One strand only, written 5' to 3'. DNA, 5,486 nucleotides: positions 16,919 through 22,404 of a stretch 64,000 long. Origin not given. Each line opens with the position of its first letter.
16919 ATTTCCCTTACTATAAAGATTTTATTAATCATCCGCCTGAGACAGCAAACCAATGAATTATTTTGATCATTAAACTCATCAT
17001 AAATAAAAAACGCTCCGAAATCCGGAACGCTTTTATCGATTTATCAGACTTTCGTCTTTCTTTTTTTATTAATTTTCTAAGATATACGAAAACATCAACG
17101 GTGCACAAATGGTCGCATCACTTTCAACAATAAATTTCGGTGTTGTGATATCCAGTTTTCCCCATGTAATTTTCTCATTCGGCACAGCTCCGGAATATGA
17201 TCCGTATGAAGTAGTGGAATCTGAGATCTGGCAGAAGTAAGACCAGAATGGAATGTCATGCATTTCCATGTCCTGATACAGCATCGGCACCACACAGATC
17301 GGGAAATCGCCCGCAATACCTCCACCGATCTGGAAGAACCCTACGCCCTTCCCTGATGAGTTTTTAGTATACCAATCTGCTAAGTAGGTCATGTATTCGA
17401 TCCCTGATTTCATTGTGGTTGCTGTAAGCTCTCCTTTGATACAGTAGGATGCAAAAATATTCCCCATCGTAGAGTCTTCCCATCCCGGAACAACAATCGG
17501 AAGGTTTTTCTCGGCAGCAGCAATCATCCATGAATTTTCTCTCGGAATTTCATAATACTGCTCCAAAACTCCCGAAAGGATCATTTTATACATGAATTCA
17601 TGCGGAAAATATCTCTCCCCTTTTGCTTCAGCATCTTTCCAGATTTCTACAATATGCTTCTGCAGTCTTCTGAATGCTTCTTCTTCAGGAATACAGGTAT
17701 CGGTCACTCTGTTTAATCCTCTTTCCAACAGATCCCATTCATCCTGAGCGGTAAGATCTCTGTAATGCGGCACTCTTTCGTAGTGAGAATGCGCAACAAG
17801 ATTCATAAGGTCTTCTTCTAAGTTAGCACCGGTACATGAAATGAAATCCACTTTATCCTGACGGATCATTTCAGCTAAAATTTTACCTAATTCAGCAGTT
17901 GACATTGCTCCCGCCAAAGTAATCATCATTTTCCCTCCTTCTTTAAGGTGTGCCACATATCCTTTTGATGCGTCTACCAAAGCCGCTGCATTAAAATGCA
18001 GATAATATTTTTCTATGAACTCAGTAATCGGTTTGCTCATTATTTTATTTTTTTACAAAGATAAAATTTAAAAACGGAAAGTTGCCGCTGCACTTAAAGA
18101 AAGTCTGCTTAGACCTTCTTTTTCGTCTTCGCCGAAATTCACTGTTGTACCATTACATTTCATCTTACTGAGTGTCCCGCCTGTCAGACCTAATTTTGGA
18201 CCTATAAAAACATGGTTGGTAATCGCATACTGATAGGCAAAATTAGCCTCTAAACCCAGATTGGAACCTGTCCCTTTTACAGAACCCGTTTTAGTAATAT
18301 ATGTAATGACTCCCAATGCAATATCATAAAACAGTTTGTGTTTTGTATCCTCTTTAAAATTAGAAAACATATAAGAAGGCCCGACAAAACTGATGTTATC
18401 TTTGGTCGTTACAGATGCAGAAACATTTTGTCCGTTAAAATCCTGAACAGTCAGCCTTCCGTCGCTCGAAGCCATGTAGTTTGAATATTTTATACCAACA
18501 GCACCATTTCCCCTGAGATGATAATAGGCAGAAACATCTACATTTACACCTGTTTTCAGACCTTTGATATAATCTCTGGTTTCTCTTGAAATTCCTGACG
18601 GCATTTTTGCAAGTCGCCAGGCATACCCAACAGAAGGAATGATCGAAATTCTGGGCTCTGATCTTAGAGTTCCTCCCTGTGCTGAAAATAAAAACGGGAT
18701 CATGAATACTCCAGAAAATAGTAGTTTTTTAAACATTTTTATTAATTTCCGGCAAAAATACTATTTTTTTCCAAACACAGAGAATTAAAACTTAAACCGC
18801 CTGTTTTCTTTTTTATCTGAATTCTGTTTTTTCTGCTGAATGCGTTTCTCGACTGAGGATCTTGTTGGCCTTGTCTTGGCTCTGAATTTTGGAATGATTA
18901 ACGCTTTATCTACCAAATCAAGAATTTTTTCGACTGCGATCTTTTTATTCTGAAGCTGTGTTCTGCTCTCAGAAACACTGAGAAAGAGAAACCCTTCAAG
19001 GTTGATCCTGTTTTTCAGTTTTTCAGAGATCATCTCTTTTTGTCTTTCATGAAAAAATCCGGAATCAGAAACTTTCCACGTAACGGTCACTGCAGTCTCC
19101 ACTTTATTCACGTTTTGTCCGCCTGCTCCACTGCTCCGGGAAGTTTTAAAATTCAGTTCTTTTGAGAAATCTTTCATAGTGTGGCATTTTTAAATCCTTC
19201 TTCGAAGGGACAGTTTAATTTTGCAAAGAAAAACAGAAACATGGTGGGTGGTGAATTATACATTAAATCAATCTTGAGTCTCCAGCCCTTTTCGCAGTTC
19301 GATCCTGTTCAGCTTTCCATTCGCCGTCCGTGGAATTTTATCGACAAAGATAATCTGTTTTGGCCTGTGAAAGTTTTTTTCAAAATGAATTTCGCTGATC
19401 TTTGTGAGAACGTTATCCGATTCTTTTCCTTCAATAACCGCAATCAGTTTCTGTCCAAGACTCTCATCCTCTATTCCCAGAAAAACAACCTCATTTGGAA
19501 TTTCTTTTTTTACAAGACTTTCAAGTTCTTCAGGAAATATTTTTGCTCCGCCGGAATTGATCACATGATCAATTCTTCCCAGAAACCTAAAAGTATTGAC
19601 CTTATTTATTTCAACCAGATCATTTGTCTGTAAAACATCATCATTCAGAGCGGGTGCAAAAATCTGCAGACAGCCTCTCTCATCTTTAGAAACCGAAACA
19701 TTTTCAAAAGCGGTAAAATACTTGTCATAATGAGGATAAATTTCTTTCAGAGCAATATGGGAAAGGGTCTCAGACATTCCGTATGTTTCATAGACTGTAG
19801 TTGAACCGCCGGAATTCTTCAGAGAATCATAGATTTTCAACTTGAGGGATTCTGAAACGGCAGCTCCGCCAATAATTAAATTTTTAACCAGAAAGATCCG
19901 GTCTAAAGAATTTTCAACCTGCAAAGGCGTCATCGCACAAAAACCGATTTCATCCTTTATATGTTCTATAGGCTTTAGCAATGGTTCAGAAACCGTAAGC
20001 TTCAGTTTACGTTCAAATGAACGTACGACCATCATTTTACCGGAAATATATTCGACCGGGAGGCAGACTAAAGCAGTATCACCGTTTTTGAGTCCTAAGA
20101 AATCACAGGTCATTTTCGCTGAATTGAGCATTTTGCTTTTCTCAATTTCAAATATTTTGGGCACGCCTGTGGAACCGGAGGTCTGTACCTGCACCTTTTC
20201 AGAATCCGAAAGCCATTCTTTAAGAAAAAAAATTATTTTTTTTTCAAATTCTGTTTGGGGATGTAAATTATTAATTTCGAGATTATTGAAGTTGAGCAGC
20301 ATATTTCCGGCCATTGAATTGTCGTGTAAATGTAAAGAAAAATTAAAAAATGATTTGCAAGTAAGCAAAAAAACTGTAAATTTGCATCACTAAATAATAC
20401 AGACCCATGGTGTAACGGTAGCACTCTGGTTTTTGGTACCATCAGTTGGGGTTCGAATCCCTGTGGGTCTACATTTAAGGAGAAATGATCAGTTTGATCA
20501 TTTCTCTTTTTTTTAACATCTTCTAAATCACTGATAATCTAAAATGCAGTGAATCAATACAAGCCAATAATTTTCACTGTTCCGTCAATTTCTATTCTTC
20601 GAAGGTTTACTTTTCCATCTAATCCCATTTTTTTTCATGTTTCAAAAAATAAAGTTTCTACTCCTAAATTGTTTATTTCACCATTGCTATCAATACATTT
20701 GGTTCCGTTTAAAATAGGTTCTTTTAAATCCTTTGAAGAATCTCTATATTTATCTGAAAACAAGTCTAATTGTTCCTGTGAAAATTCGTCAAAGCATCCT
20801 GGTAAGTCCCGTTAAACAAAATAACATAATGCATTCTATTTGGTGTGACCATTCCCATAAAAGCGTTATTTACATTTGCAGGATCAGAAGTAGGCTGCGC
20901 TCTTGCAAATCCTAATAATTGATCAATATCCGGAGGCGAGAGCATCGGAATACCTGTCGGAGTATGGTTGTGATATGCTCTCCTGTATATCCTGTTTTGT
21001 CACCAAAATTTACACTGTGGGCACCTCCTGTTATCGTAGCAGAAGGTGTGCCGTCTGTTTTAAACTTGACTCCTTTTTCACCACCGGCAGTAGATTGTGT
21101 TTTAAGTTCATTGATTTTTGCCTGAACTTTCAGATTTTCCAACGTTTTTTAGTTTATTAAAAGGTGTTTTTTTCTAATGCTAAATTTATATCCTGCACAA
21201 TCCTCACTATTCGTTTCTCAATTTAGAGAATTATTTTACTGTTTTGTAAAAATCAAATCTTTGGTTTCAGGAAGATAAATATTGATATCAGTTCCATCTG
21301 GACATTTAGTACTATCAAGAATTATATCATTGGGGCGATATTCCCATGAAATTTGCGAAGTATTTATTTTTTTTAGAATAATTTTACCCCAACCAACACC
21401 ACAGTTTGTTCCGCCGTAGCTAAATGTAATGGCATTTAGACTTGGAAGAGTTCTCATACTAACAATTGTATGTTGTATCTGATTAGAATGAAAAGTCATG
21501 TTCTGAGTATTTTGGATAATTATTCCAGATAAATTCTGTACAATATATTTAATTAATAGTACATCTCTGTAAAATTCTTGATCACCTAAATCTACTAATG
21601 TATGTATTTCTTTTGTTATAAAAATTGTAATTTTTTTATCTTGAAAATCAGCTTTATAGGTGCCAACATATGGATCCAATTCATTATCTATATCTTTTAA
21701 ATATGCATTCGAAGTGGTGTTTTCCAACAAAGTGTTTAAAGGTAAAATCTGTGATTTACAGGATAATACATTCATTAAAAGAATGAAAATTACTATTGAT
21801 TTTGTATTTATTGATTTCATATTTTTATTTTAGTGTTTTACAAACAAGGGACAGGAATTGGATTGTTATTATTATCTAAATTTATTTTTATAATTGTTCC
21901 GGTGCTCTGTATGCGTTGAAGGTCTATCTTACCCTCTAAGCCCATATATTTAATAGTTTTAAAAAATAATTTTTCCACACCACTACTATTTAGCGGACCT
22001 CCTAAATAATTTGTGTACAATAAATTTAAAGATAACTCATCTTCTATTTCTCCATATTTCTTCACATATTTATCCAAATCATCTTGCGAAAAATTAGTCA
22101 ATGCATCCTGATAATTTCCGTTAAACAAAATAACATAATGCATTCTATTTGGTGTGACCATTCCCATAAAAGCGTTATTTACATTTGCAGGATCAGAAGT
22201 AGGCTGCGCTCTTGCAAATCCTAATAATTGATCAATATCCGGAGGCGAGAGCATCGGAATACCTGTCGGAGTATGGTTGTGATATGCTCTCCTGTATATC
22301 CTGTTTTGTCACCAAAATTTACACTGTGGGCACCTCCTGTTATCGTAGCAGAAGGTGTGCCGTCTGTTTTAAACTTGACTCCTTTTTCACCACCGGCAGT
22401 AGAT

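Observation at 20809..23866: Perfect 305-480 bp direct repeats at 1.3-kb spacing that straddle gene boundaries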

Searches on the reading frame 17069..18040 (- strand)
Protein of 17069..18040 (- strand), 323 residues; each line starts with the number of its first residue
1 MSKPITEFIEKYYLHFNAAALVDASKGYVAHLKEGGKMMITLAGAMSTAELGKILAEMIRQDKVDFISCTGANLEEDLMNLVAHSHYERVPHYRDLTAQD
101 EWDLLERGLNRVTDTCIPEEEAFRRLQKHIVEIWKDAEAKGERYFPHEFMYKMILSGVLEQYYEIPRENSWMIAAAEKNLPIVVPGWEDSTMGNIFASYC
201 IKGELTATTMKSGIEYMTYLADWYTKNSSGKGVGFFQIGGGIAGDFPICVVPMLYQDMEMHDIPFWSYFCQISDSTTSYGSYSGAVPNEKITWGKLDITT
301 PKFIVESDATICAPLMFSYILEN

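Call 50: search_protein_families(library=pfam, proteins=[window:17069-18040:-], max_evalue=0.001)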
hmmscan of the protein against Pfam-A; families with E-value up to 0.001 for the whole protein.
window:17069-18040:- (323 aa): 1 family
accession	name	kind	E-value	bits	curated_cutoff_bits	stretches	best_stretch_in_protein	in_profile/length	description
PF01916.23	DS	-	3.7e-42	145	27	1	15-319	10-287/288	Deoxyhypusine synthase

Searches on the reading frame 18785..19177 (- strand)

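Call 50: search_protein_families(library=pfam, proteins=[window:18785-19177:-], max_evalue=0.001)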
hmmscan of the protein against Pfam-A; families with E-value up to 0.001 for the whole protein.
window:18785-19177:- (130 aa): 1 family
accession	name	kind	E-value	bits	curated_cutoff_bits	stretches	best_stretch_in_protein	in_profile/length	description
PF00472.26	RF-1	-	9.9e-17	61.4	35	1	6-125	10-101/116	RF-1 domain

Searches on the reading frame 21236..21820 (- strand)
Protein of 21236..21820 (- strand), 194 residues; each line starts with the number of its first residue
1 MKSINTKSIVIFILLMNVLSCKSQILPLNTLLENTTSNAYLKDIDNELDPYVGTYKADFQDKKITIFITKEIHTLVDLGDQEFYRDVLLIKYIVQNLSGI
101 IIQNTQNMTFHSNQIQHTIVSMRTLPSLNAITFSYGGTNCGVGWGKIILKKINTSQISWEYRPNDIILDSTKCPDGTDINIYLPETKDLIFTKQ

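Call 6: search_protein_families(library=pfam, proteins=[window:21236-21820:-], max_evalue=0.1)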
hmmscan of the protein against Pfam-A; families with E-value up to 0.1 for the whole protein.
window:21236-21820:- (194 aa): 1 family
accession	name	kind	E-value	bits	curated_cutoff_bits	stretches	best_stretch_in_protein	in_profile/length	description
PF20448.3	DUF6705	-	5.2e-09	36.6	24.4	1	8-194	3-188/188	Family of unknown function (DUF6705)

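Call 51: search_protein_families(library=ncbifam, proteins=[window:21236-21820:-], max_evalue=0.1)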
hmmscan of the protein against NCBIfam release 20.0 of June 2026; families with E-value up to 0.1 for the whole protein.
window:21236-21820:- (194 aa): 1 family
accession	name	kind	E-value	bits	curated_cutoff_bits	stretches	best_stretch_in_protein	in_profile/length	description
NF011812.0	PRK15284.1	subfamily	0.012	13.4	972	1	44-138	503-597/881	outer membrane usher protein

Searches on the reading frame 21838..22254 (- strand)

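Call 6: search_protein_families(library=pfam, proteins=[window:21838-22254:-], max_evalue=0.1)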
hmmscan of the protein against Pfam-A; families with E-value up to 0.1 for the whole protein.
window:21838-22254:- (138 aa): 2 families
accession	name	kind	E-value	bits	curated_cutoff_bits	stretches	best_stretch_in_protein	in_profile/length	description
PF16035.10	Chalcone_2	-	0.07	13.4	27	1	42-91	146-195/203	Chalcone isomerase like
PF17468.7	GP52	-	0.095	13.3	25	0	43-64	26-47/61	Phage gene product 52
